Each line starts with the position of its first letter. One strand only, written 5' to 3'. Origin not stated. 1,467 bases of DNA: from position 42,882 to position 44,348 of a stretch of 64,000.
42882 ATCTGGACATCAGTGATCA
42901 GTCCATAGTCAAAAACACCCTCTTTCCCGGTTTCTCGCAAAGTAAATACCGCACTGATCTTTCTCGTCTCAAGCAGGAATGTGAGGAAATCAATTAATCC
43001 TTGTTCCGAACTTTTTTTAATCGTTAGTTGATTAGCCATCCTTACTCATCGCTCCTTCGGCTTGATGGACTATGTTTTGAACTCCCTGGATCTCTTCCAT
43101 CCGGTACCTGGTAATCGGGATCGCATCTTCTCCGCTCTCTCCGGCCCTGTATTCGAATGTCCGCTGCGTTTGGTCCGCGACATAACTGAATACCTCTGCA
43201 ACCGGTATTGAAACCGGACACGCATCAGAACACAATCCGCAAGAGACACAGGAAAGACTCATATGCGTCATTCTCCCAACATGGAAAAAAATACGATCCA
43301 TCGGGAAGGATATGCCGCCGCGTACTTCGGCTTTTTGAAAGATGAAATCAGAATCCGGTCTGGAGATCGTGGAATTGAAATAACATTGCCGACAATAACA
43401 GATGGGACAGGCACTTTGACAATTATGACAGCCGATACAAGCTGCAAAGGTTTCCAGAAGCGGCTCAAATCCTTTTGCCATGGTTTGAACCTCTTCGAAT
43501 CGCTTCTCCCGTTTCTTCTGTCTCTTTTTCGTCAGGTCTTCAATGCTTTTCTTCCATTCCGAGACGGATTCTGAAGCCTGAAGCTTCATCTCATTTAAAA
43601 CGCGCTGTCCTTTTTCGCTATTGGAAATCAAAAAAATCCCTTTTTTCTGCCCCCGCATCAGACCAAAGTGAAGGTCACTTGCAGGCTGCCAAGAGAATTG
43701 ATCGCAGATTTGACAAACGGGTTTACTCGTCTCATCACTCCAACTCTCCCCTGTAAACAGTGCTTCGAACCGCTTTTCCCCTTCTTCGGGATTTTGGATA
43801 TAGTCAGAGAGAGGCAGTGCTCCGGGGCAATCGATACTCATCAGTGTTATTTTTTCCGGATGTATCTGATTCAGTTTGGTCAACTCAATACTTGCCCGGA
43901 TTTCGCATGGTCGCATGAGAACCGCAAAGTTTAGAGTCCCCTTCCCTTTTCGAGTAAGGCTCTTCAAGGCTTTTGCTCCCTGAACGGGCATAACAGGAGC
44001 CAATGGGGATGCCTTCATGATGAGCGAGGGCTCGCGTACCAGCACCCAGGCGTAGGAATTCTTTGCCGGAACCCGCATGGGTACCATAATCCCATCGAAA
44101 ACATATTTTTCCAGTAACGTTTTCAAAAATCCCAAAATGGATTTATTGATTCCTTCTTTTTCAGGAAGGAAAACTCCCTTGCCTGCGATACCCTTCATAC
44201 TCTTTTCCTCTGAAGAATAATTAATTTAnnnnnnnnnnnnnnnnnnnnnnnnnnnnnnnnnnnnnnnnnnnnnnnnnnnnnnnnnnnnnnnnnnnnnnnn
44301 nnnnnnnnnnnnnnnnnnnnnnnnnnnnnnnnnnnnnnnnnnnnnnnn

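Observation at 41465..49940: ArsR-headed locus joining TusA/DsrE sulfur-relay genes to HdrD-like, two HdrA-like, two FrhB-like and two MvhD genes: candidate undescribed sulfur-linked Hdr-type complex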

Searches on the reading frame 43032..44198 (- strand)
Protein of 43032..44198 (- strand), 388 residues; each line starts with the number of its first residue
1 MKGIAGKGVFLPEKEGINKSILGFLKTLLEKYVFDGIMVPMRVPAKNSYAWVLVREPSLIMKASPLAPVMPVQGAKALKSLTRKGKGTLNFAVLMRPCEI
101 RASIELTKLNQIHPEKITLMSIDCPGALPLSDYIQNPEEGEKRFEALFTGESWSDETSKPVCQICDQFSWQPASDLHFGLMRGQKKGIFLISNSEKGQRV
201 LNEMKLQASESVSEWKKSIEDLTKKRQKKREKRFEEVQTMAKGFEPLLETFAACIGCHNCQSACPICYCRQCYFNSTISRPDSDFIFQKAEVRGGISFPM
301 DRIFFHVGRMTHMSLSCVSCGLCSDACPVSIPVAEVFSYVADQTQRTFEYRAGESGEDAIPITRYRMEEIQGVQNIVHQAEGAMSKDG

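Call 3: search_protein_families(library=pfam, proteins=[window:43032-44198:-], max_evalue=0.01)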
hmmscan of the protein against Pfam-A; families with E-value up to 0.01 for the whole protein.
window:43032-44198:- (388 aa): 11 families
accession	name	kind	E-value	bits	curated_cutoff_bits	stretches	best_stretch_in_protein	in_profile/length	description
PF13183.11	Fer4_8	-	6.9e-07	30.2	27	2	252-331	3-68/68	4Fe-4S dicluster domain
PF13237.11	Fer4_10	-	8.3e-07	29.3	25.5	1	314-342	6-22/53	4Fe-4S dicluster domain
PF13187.11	Fer4_9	-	4.1e-06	27.2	27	1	253-330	1-50/52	4Fe-4S dicluster domain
PF12797.12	Fer4_2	-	8.3e-06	25.9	24.5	2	252-265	8-21/22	4Fe-4S binding domain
PF00037.32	Fer4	-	3.8e-05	23.8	21.1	1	316-329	7-20/24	4Fe-4S binding domain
PF12838.12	Fer4_7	-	7.5e-05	23.6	27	1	254-330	2-51/52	4Fe-4S dicluster domain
PF04432.18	FrhB_FdhB_C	-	8.2e-05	23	23.3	1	151-208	89-140/150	Coenzyme F420 hydrogenase/dehydrogenase, beta subunit C terminus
PF14697.11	Fer4_21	-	9.4e-05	22.9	35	0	311-329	35-53/59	4Fe-4S dicluster domain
PF13484.11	Fer4_16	-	0.00025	22.2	30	0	317-342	2-25/66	4Fe-4S double cluster binding domain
PF13534.11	Fer4_17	-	0.00065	20.6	22.2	0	253-331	1-60/61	4Fe-4S dicluster domain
PF12800.12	Fer4_4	-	0.0066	17.2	24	0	316-329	3-16/17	4Fe-4S binding domain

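Call 4: search_protein_families(library=ncbifam, proteins=[window:43032-44198:-], max_evalue=0.01)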
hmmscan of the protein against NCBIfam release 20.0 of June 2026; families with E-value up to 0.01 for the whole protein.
window:43032-44198:- (388 aa): 18 families
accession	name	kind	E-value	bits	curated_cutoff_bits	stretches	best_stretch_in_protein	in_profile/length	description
NF038196.1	ferrodoxin_EFR1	subfamily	1.1e-06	28.9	75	0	191-266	120-198/242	EFR1 family ferrodoxin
NF040829.1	sulfhyd_ShyB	equivalog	6.6e-06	25.3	690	1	250-342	224-331/334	NAD(P)-dependent hydrogenase/sulfhydrogenase 2 subunit beta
TIGR01971.1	NuoI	subfamily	2.8e-05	23.7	113.05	1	316-342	82-109/121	NADH-quinone oxidoreductase, chain I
NF004898.0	PRK06259.1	equivalog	3.7e-05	22.5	385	1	214-334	100-205/488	fumarate reductase (CoM/CoB) subunit TfrB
NF004537.0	PRK05888.1-3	equivalog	7.4e-05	22.4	163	0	316-337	69-90/204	NADH-quinone oxidoreductase subunit NuoI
TIGR00314.1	cdhA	equivalog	9.8e-05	20.3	781.3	0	310-353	432-477/784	CO dehydrogenase/acetyl-CoA synthase complex subunit alpha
NF009226.0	PRK12576.1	equivalog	0.00016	21.1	344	0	316-331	155-170/317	succinate dehydrogenase/fumarate reductase iron-sulfur subunit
TIGR01944.1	rnfB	subfamily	0.0002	21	68.7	0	252-266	113-127/190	RnfABCDGE type electron transport complex subunit B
NF009053.0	PRK12387.1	subfamily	0.00022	21.1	204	0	250-265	36-51/180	formate hydrogenlyase complex iron-sulfur subunit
NF042909.1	FMH_DH_FwdF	exception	0.00033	19.9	375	1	310-336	10-37/336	tungsten-dependent formylmethanofuran dehydrogenase subunit FwdF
NF058577.1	FdxA_fam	equivalog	0.0015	18.6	65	1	314-335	6-27/52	4Fe-4S ferredoxin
NF040612.1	F420_dehyd_FpoI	exception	0.0035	17.1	180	0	317-329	44-56/135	F420H2 dehydrogenase subunit FpoI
NF003475.0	PRK05113.1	equivalog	0.004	17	203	0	252-266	113-127/190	electron transport complex subunit RsxB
NF008369.0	PRK11168.1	equivalog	0.0041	16.1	278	0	316-339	59-82/401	anaerobic glycerol-3-phosphate dehydrogenase subunit C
TIGR02910.1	sulfite_red_A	equivalog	0.0048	16.2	323.15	0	251-270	219-238/334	anaerobic sulfite reductase subunit AsrA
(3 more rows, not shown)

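Call 30: search_solved_structures(query=window:43032-44198:-, max_evalue=1, show_alignments=2)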
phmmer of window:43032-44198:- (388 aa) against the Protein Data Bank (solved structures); distinct sequences matched with E-value up to 1: 74 (the best 60 are shown).
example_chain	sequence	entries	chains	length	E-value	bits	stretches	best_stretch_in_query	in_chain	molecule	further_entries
9t1s_M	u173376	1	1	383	1.9e-24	89.5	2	242-357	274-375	formate dehydrogenase (coenzyme F420)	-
8rvu_E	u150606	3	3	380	6.1e-22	81.3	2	162-355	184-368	Formate dehydrogenase, beta subunit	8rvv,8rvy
7bkb_E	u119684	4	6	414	1.6e-16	63.5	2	185-353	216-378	Formate dehydrogenase, beta subunit (F420)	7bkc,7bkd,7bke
7q5y_D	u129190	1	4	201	0.0027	19.9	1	313-352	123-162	NADH-quinone oxidoreductase subunit I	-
8cmo_C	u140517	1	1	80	0.061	15.4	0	253-276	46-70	Photosystem I subunit VII PsaC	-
8ahx_C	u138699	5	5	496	0.073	15.2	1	315-347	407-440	Ion-translocating oxidoreductase complex subunit C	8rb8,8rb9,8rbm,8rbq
1clf_A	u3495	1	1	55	0.096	14.8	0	316-335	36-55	FERREDOXIN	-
8e9g_I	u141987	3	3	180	0.11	14.6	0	308-331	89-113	NADH-quinone oxidoreductase subunit I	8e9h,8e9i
8qby_I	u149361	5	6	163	0.11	14.6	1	315-348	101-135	NADH-quinone oxidoreductase subunit I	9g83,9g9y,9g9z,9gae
8rja_F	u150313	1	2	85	0.11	14.5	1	312-358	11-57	NAD(P)H-quinone oxidoreductase subunit I, chloroplastic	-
6ijj_C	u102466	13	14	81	0.13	14.4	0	253-276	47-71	PsaC | Photosystem I iron-sulfur center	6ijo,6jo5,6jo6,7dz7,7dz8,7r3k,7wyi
7bgi_C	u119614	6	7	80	0.14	14.3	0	253-276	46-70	Photosystem I iron-sulfur center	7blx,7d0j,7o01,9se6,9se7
9uas_C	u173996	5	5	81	0.15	14.1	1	253-280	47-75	Photosystem I iron-sulfur center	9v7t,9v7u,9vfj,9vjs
9e0j_K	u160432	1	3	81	0.19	13.8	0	253-269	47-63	Photosystem I iron-sulfur center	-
9kqp_C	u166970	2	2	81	0.19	13.8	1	253-277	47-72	Photosystem I iron-sulfur center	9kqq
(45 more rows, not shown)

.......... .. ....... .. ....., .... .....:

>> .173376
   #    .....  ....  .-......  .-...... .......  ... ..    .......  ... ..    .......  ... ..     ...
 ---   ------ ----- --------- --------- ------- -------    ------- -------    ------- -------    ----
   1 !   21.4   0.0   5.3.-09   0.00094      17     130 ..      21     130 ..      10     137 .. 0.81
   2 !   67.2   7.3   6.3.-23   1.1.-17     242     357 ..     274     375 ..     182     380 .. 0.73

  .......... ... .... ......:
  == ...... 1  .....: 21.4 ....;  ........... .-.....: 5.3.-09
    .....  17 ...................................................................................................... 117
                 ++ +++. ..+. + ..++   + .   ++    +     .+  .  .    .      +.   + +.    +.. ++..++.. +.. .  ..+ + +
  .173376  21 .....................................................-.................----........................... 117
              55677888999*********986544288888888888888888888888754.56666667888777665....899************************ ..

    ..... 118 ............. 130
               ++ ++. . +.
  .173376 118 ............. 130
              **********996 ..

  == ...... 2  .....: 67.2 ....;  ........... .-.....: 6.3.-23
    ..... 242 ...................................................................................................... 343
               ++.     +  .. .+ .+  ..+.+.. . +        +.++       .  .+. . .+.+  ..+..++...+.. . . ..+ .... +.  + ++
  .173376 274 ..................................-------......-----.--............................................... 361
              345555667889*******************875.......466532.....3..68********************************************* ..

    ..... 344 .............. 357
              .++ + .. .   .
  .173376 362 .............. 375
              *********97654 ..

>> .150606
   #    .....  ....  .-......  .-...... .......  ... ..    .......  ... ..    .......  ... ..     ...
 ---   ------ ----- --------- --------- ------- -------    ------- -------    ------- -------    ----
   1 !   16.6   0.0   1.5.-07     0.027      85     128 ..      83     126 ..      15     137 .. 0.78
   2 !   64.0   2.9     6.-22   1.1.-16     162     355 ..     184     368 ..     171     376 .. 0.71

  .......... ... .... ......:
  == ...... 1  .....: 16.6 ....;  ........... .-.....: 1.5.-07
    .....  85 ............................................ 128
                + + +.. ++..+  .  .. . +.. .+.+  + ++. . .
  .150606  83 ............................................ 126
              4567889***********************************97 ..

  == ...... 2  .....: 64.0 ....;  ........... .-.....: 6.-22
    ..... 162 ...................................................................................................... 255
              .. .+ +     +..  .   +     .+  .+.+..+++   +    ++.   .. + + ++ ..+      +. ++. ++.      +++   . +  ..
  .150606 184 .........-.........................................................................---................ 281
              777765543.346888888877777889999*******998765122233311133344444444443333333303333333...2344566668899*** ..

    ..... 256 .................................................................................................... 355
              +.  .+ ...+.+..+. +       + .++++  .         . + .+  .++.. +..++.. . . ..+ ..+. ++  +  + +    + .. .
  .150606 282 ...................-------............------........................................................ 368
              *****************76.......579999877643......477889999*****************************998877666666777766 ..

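Call 32: find_homologous_proteins(query=window:43032-44198:-, max_evalue=1e-10)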
Query window:43032-44198:- (388 aa): 991 proteins with E <= 1e-10 among 3128 candidates; the best 120 are listed.
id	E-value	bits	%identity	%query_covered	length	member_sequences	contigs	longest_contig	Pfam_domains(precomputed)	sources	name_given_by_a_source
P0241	5.0e-264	893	100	100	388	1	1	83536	PF12797.13,PF13237.12,PF13183.12,PF13187.12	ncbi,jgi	-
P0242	5.5e-191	653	71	100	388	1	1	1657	PF12797.13,PF13237.12,PF13183.12,PF13187.12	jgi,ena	-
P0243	5.6e-183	626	68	100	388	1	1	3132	PF12797.13,PF13237.12,PF13183.12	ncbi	-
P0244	7.0e-183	626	68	99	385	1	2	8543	PF12797.13,PF00037.33,PF13237.12,PF13183.12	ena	-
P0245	5.3e-180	616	67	99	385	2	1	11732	PF00037.33,PF13237.12,PF13183.12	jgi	jgi:formate dehydrogenase subunit beta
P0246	8.2e-179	612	66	100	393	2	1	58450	PF12797.13,PF13237.12,PF13183.12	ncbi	-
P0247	7.3e-176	603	65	100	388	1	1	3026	PF12797.13,PF00037.33,PF12838.13,PF13237.12,PF13183.12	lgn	-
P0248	1.2e-174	599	66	97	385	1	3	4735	PF12797.13,PF00037.33,PF13534.12,PF13237.12,PF13183.12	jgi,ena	-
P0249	1.2e-171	589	65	98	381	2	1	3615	PF12797.13,PF00037.33,PF12838.13,PF13237.12,PF13183.12,PF13187.12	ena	-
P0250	8.7e-170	583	63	100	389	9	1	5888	PF12797.13,PF00037.33,PF13237.12,PF13183.12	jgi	jgi:formate dehydrogenase subunit beta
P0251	7.0e-169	580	63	98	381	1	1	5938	PF12797.13,PF04432.19,PF13237.12,PF13183.12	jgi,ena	-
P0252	1.2e-168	579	64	99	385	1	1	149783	PF12797.13,PF00037.33,PF13237.12,PF13183.12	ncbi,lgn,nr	ncbi:hypothetical protein JW824_04420 [bacterium]|nr:hypothetical protein [bacterium]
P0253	5.3e-168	577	64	99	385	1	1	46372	PF12797.13,PF00037.33,PF12838.13,PF13534.12,PF13237.12,PF13183.12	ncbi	-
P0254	7.2e-168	576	62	99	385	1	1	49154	PF14697.12,PF12797.13,PF12838.13,PF13237.12,PF13183.12,PF13187.12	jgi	jgi:formate dehydrogenase subunit beta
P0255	1.9e-162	559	61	100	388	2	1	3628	PF13183.12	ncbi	-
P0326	3.1e-133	462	51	98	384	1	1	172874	PF13183.12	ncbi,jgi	jgi:formate dehydrogenase (coenzyme F420) beta subunit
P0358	2.7e-127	443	50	97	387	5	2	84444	PF00037.33,PF13484.12,PF12838.13,PF13237.12,PF13183.12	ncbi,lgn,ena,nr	ncbi:MAG: hypothetical protein KAV42_05040 [Candidatus Krumholzibacteria bacterium]|nr:hypothetical 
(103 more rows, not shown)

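Call 42: predict_structure(alignment_id=A2)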
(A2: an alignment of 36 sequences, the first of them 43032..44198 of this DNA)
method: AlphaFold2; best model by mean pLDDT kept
length: 388 residues; sequences in the alignment: 36
mean_pLDDT: 75.1   pTM: 0.77
mean pLDDT of the five models: 75.1, 72.5, 69.9, 69.8, 64.9
residues with pLDDT >= 90: 123; 70-90: 129; 50-70: 81; < 50: 55
segments of 3 or more residues with pLDDT < 50: 255-258, 268-282, 294-304, 361-365, 379-388
pLDDT, mean of each block of 10 residues (from residue 1): 71 86 96 96 91 95 91 80 77 92 81 89 91 91 88 79 86 89 83 92 93 91 91 87 65 54 48 35 50 46 51 55 67 76 72 64 49 50 36
secondary structure, 60 per line:
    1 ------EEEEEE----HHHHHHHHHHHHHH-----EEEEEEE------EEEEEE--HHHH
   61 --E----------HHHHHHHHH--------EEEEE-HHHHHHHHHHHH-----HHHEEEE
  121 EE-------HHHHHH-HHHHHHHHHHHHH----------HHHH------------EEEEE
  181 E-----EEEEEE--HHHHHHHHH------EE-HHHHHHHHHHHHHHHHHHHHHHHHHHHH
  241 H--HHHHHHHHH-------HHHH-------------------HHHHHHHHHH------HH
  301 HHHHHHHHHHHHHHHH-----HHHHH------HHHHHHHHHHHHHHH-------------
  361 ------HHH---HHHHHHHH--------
elements in order: E7-12 H17-30 E36-42 E49-54 H57-60 H74-82 E91-95 H97-108 E117-122 H130-135 H137-149 H160-163 E176-181 E187-192 H195-203 H213-241 H244-252 H260-263 H283-292 H299-316 H322-326 H333-347 H373-380

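Call 46: fold_search(model_id=the predicted structure, library=pdb)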
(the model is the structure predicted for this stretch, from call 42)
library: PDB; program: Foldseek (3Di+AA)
matches with E <= 10: 174; with E <= 0.001: 22
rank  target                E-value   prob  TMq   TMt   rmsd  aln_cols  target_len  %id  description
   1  7bkb_E                6.1e-15  1.00  0.67  0.64   6.8       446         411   20  Formate dehydrogenase - heterodisulfide reductase - formylmethanofuran dehydrogenase complex from Methanospirillum hun (released 2021-09-29)
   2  8rvu_E                4.3e-14  1.00  0.67  0.69   6.1       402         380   21  CryoEM structure of the Elp-Hdr complex of Methanothermobacter marburgensis state 2 (composite structure) (released 2025-05-14)
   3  9r51_B                9.5e-07  1.00  0.44  0.58   6.4       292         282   14  Dimeric state of the F420-reducing hydrogenase from Methanothermococcus thermolithotrophicus in crystalline form 1 (released 2025-10-22)
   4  4ci0_C                1.1e-06  1.00  0.45  0.60   5.3       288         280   12  Electron cryo-microscopy of F420-reducing NiFe hydrogenase Frh (released 2014-02-26)
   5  6qii_B                1.9e-06  1.00  0.42  0.54   6.5       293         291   13  Xenon derivatization of the F420-reducing [NiFe] hydrogenase complex from Methanosarcina barkeri (released 2019-10-23)
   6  6qgr_B                1.9e-06  1.00  0.41  0.53   7.2       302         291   14  The F420-reducing [NiFe] hydrogenase complex from Methanosarcina barkeri at the Nia-S state (released 2019-10-23)
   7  9r52_B                4.7e-06  1.00  0.42  0.56   6.3       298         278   14  Dimeric state of the F420-reducing hydrogenase from Methanothermococcus thermolithotrophicus in crystalline form 2 (released 2025-10-22)
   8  8riu_B                5.4e-06  1.00  0.39  0.41   6.8       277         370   11  Crystal structure of the F420-reducing carbon monoxide dehydrogenase component from the ethanotroph Candidatus Ethanop (released 2024-10-02)
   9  8rja_E                6.0e-06  1.00  0.38  0.42   6.8       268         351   17  Crystal structure of the F420-reducing formylmethanofuran dehydrogenase complex from the ethanotroph Candidatus Ethano (released 2024-10-02)
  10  7npa_A                1.2e-05  1.00  0.40  0.27   7.0       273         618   16  Crystal structure of the Coenzyme F420-dependent sulfite reductase from Methanothermococcus thermolithotrophicus at 1. (released 2022-03-23)
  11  7npa_N                1.2e-05  1.00  0.38  0.25   7.1       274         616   16  Crystal structure of the Coenzyme F420-dependent sulfite reductase from Methanothermococcus thermolithotrophicus at 1. (released 2022-03-23)
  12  7np8_B                1.7e-05  1.00  0.41  0.27   6.7       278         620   18  Crystal structure of the Coenzyme F420-dependent sulfite reductase from Methanocaldococcus jannaschii at 2.3-A resolut (released 2022-03-23)
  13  5dqr_E                1.8e-05  1.00  0.38  0.37  17.0       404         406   10  The crystal structure of Arabidopsis 7-hydroxymethyl chlorophyll a reductase (HCAR) (released 2016-04-20)
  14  7np8_A                2.1e-05  1.00  0.41  0.27   6.6       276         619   18  Crystal structure of the Coenzyme F420-dependent sulfite reductase from Methanocaldococcus jannaschii at 2.3-A resolut (released 2022-03-23)
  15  5dqr_B                2.3e-05  1.00  0.38  0.36  16.8       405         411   11  The crystal structure of Arabidopsis 7-hydroxymethyl chlorophyll a reductase (HCAR) (released 2016-04-20)
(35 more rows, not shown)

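Call 48: find_encoding_contigs(protein=P0326, flank=10000, max_places=1)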
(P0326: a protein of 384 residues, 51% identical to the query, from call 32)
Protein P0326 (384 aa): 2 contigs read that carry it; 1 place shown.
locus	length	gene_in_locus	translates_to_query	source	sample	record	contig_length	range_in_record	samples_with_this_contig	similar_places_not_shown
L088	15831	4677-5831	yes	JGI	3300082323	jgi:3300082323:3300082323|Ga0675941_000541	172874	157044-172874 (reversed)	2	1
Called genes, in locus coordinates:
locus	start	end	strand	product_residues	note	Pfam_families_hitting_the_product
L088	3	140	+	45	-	?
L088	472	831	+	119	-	PF13686:DrsE_2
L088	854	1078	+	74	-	PF01206:TusA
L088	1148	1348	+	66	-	PF02662:FlpD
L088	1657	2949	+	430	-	PF00070:Pyr_redox (faint), PF00890:FAD_binding_2 (weak), PF01134:GIDA (faint), PF01494:FAD_binding_3 (faint), PF07992:Pyr_redox_2 (weak), PF12831:FAD_oxidored (weak), PF13450:NAD_binding_8 (weak), PF12838:Fer4_7 (weak), +3 more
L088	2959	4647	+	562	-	PF13738:Pyr_redox_3 (weak), PF00890:FAD_binding_2 (weak), PF07992:Pyr_redox_2, PF12831:FAD_oxidored (weak), PF13450:NAD_binding_8 (weak), PF13237:Fer4_10 (weak), PF14697:Fer4_21 (weak), PF12838:Fer4_7, +4 more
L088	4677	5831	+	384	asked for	PF13183:Fer4_8 (weak)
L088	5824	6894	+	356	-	PF04432:FrhB_FdhB_C (faint), PF13187:Fer4_9 (faint), PF12797:Fer4_2 (faint), PF13237:Fer4_10 (faint), PF13183:Fer4_8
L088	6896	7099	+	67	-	PF02662:FlpD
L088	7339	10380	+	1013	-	PF07992:Pyr_redox_2 (weak), PF12831:FAD_oxidored (weak), PF13450:NAD_binding_8 (weak), PF07992:Pyr_redox_2, PF00890:FAD_binding_2 (weak), PF07992:Pyr_redox_2, PF13450:NAD_binding_8, PF12838:Fer4_7, +16 more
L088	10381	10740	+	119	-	PF02635:DsrE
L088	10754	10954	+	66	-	PF02662:FlpD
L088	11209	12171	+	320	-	PF13187:Fer4_9 (faint), PF12797:Fer4_2 (faint), PF13183:Fer4_8 (faint), PF13237:Fer4_10 (faint), PF00037:Fer4 (faint)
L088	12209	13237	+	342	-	PF13237:Fer4_10 (faint), PF13187:Fer4_9 (faint), PF12797:Fer4_2 (faint), PF12837:Fer4_6 (faint), PF12838:Fer4_7 (weak), PF13183:Fer4_8 (weak), PF17179:Fer4_22, PF00037:Fer4 (weak)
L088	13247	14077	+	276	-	PF00175:NAD_binding_1, PF10418:DHODB_Fe-S_bind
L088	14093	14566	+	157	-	PF13534:Fer4_17, PF13183:Fer4_8, PF13237:Fer4_10 (weak), PF13187:Fer4_9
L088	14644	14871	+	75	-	PF01206:TusA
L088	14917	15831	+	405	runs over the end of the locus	PF04143:Sulf_transp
